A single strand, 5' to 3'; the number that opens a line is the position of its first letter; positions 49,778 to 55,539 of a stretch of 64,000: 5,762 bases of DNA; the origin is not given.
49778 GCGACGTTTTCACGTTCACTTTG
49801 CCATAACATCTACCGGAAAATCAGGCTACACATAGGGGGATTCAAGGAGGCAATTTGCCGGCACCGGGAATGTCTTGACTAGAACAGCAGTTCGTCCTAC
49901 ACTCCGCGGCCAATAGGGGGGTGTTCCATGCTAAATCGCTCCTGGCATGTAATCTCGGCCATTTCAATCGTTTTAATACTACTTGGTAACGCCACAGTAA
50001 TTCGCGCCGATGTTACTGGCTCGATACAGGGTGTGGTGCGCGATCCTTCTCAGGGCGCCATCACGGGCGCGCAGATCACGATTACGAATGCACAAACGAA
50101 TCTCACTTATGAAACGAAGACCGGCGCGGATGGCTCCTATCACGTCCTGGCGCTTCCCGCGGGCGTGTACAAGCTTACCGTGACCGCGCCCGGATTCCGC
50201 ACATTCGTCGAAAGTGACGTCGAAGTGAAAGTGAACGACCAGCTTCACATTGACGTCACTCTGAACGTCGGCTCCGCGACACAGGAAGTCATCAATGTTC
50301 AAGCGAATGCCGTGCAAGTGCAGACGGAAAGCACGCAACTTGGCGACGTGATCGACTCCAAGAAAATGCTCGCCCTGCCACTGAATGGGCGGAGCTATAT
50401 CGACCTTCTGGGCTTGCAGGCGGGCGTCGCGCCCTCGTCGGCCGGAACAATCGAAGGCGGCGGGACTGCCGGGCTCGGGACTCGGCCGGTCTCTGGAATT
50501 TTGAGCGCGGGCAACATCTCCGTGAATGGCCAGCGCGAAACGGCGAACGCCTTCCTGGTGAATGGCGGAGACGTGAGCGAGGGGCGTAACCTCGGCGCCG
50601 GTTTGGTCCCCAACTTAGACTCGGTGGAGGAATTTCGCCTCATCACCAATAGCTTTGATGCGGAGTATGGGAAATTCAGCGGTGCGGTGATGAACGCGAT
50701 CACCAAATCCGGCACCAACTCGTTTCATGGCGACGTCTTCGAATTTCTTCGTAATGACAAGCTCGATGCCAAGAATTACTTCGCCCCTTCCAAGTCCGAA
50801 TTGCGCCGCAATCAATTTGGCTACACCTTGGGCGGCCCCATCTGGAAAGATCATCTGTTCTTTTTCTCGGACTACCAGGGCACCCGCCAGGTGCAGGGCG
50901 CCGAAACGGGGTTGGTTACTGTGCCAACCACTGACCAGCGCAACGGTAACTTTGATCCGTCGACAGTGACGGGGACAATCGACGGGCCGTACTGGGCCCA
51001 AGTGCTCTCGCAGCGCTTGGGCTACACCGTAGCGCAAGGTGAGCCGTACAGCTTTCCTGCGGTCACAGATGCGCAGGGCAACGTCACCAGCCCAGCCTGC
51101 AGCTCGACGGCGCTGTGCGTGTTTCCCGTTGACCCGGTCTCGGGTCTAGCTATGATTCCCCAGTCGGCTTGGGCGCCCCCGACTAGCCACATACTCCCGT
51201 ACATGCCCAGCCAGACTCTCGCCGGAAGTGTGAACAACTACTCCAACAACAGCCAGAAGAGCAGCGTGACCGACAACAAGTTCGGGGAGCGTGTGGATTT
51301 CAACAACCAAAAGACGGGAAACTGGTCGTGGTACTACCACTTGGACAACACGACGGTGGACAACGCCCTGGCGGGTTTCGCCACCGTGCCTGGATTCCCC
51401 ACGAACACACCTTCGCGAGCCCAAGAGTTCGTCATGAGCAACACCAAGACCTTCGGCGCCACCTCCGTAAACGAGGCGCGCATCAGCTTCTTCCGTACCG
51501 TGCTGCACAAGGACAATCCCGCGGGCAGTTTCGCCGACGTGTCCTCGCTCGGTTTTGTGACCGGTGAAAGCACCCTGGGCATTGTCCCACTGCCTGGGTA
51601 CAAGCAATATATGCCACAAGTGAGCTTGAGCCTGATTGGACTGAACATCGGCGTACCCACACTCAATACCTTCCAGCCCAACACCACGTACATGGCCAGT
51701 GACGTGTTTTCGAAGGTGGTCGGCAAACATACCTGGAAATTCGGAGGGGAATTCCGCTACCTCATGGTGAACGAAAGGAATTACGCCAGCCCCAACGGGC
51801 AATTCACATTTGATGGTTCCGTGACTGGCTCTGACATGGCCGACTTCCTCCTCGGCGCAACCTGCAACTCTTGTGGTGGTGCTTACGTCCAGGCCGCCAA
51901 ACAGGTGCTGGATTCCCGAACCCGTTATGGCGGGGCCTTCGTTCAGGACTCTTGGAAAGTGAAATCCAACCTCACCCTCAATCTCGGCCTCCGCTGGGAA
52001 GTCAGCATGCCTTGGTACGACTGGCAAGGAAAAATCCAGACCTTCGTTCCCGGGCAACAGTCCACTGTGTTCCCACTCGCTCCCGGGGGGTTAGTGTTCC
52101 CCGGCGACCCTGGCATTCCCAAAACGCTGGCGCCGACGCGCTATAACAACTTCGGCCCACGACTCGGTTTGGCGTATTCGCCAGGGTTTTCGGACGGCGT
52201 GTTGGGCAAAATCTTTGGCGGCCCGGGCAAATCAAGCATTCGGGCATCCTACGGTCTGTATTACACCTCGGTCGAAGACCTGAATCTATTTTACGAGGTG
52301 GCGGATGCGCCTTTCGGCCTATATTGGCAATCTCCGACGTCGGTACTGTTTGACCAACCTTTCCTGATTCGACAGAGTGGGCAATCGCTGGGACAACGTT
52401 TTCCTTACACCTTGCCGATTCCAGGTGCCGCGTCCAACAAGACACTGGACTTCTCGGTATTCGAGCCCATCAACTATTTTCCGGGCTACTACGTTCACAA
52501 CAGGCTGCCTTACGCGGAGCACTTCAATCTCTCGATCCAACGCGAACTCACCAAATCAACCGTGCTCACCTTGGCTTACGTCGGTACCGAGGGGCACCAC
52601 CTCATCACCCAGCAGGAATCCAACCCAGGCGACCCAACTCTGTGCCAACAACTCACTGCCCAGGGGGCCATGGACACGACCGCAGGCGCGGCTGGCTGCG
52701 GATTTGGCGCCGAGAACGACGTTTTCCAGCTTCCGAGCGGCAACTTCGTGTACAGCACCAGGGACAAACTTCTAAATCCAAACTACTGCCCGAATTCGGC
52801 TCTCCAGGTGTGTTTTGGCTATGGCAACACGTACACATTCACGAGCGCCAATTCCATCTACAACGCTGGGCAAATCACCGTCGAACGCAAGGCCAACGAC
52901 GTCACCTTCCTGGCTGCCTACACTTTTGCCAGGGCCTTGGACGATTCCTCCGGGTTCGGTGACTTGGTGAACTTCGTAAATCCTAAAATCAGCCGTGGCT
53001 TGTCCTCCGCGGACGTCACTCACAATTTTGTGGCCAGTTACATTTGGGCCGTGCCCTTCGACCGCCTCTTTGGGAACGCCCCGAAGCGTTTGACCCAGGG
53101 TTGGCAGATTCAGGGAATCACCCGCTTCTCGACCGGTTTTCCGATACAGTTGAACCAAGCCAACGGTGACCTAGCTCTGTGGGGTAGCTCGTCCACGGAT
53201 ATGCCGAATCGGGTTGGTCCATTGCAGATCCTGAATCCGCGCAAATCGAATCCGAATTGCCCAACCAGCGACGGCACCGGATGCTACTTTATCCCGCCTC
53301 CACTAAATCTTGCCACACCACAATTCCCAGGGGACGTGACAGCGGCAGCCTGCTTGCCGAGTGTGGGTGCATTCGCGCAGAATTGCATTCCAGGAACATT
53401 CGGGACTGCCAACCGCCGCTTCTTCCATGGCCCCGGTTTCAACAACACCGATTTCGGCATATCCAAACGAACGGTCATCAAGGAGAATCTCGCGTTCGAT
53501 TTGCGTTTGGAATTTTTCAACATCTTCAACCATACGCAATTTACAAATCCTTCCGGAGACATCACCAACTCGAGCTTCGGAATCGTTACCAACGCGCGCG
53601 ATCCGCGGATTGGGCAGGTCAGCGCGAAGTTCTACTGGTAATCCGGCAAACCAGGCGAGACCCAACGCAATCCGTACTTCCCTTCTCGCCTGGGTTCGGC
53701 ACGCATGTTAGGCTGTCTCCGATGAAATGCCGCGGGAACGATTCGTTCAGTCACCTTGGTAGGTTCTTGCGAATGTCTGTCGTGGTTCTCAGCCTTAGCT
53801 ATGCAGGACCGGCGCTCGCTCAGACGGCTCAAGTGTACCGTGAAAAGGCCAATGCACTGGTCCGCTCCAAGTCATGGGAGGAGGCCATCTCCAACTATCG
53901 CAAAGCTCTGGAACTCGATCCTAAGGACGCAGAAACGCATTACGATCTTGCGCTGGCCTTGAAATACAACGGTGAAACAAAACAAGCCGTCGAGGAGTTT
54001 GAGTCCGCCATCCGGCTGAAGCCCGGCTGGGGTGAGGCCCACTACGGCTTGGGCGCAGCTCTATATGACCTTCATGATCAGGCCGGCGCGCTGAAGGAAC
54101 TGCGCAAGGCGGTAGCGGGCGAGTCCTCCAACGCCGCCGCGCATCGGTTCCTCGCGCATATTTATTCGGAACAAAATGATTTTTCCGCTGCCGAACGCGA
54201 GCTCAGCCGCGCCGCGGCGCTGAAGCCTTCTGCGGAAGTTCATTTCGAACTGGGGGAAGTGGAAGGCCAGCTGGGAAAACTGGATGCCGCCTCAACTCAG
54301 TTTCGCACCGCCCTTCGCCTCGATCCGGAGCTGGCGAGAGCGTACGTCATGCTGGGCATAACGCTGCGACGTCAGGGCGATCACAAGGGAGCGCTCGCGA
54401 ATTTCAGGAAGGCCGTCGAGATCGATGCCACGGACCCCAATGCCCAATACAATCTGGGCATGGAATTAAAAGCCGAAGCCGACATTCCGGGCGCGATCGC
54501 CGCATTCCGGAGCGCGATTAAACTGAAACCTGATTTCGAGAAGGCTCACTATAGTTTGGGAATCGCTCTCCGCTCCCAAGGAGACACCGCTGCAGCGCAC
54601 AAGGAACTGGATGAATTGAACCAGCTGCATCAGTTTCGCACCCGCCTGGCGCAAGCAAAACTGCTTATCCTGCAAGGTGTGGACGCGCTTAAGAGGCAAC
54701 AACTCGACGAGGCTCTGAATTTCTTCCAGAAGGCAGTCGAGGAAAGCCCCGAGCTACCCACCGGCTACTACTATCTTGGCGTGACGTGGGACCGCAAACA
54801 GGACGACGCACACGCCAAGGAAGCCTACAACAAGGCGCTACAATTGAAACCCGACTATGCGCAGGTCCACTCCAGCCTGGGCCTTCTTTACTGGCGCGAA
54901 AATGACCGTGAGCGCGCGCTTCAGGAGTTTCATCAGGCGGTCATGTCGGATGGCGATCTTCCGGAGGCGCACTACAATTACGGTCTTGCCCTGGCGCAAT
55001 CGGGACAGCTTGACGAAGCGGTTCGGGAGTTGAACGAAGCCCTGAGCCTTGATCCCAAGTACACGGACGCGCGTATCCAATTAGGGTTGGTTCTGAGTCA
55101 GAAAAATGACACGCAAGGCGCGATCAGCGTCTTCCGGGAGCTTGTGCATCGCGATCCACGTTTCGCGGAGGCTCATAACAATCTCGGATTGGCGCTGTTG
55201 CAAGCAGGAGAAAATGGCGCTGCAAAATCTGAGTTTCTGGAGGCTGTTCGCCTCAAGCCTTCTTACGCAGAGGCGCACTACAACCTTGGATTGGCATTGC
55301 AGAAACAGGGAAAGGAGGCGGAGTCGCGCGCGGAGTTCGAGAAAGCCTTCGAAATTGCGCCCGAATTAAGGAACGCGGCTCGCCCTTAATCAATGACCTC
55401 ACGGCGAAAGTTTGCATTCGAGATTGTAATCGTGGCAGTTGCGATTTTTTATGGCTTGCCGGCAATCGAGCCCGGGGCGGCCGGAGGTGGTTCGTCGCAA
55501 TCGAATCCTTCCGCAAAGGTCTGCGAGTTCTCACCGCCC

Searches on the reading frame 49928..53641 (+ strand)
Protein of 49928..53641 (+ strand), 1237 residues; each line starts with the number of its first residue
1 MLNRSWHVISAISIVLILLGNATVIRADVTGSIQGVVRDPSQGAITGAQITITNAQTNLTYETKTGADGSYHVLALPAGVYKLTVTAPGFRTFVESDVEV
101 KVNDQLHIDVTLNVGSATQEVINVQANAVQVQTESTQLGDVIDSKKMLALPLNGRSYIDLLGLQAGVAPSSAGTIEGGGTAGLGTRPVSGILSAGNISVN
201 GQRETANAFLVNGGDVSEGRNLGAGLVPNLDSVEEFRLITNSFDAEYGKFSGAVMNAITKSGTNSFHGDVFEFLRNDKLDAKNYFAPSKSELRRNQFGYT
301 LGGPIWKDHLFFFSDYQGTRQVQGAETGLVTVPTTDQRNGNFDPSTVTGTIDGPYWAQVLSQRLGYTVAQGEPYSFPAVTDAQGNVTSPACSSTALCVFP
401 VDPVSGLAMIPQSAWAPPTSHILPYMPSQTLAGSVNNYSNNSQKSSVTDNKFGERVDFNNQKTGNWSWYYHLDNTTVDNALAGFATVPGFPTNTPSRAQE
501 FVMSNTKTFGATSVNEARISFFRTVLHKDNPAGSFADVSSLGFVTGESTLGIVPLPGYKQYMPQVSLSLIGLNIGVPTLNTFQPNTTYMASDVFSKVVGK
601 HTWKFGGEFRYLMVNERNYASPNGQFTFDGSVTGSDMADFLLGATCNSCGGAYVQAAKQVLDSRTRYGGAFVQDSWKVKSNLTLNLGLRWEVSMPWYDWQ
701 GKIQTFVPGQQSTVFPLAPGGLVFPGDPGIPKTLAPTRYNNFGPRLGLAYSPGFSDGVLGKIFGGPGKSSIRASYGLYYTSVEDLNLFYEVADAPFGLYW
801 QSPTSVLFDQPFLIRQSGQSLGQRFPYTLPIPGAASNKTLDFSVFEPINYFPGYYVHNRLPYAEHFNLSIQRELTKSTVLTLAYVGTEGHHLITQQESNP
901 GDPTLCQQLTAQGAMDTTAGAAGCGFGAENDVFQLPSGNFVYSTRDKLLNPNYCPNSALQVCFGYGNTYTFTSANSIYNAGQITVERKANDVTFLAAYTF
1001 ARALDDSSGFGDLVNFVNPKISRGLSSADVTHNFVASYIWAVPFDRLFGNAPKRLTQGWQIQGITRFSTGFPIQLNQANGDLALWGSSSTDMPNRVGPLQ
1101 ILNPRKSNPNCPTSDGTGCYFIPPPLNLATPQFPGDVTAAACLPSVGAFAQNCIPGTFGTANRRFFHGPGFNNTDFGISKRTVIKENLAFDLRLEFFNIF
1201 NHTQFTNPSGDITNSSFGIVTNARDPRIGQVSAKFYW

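Call 73: search_protein_families(library=pfam, proteins=[window:49928-53641:+], max_evalue=0.00001)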
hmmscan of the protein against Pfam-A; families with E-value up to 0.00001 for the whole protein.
window:49928-53641:+ (1237 aa): 3 families
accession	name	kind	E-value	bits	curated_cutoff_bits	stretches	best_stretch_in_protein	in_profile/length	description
PF25183.1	OMP_b-brl_4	-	1.4e-184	616.3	30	1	258-1230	1-838/838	Outer membrane beta barrel domain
PF13620.12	CarboxypepD_reg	-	3.2e-20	72.7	32.3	1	32-112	1-81/82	Carboxypeptidase regulatory-like domain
PF13715.12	CarbopepD_reg_2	-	6.2e-07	29.8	32.2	1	33-118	1-80/88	CarboxypepD_reg-like domain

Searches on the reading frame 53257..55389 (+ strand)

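Call 73: search_protein_families(library=pfam, proteins=[window:53257-55389:+], max_evalue=0.00001)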
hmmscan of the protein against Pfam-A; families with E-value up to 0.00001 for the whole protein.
window:53257-55389:+ (710 aa): 25 families
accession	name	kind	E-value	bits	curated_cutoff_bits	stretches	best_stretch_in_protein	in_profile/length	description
PF13414.12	TPR_11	-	5e-87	285.8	26.8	7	199-238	2-41/42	TPR repeat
PF07719.23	TPR_2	-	2.6e-76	245.9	27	2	569-602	1-34/34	Tetratricopeptide repeat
PF00515.34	TPR_1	-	2e-63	208.3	27.8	0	191-224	1-34/34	Tetratricopeptide repeat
PF13181.12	TPR_8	-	2.7e-58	189.6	25.7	0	570-602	2-34/34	Tetratricopeptide repeat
PF13432.12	TPR_16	-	4.8e-55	184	32.7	3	331-394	2-65/65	Tetratricopeptide repeat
PF13431.12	TPR_17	-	1.9e-48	159.1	24.4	1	214-245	2-33/34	Tetratricopeptide repeat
PF14559.12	TPR_19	-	5.2e-43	145.7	25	4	579-640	1-62/68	Tetratricopeptide repeat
PF13428.12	TPR_14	-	1.6e-40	133.8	23.5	1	569-610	1-42/44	Tetratricopeptide repeat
PF13424.12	TPR_12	-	1.9e-32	111.7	30.1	2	327-390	4-75/77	Tetratricopeptide repeat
PF23914.1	TPR_CcmH_CycH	-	4.7e-23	82.2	42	0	215-321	40-149/158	Cytochrome c-type biogenesis protein H TPR domain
PF24575.1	TPR_Slam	-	7.9e-20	71.7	35.2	0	200-248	56-104/104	Surface lipoprotein assembly modifier, N-terminal TPR repeats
PF13371.12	TPR_9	-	2.6e-18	66.2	35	1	542-606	2-66/73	Tetratricopeptide repeat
PF13174.12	TPR_6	-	2.3e-16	59.7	26.3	0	604-634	1-31/33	Tetratricopeptide repeat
PF07721.20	TPR_4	-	1.5e-15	56.6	27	0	569-592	1-24/26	Tetratricopeptide repeat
PF13176.12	TPR_7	-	8.2e-13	47.8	27.9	0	538-561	2-27/36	Tetratricopeptide repeat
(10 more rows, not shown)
